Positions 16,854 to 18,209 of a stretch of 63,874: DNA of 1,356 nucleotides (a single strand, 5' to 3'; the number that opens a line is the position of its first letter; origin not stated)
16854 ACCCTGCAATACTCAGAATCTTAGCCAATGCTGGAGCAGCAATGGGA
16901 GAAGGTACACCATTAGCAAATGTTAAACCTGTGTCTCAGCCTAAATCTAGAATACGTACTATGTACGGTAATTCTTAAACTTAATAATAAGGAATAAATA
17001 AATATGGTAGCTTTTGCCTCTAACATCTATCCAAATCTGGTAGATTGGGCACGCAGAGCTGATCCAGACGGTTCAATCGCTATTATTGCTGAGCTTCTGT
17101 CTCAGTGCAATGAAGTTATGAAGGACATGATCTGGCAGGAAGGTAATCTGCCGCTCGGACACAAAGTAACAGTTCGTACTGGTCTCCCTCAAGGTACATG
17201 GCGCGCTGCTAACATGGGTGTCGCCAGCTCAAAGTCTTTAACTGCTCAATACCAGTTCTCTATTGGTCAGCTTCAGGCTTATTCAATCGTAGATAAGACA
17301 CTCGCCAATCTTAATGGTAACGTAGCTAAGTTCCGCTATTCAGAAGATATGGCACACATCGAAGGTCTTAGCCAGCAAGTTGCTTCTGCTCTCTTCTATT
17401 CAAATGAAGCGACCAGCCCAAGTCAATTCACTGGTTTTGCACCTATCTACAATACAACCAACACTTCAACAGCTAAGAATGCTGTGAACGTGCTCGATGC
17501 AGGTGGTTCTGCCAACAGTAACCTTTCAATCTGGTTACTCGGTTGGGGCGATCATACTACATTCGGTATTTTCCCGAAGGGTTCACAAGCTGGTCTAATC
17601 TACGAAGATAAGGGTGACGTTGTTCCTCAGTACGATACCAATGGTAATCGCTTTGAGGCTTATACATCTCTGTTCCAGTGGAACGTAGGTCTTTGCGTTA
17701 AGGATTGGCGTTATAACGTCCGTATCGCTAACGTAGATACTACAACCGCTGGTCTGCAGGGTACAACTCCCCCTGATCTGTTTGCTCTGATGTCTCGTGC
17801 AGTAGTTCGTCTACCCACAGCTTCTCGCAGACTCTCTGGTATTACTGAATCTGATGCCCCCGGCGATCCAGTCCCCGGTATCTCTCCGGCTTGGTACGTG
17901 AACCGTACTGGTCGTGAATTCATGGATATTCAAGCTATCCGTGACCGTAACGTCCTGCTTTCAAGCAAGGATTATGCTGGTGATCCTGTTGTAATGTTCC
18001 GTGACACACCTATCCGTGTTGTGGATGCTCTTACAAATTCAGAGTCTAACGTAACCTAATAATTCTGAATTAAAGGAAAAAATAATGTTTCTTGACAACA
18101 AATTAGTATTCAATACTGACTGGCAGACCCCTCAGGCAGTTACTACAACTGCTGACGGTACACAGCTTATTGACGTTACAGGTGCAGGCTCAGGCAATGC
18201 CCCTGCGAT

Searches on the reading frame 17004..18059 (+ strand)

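Call 51: search_protein_families(library=phrogs, proteins=[window:17004-18059:+], max_evalue=0.001)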
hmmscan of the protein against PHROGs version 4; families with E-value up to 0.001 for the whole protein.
window:17004-18059:+ (351 aa): 1 family
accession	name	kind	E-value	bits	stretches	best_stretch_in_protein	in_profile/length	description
phrog_212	-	head and packaging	1.8e-69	235.5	1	9-247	5-296/301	major head protein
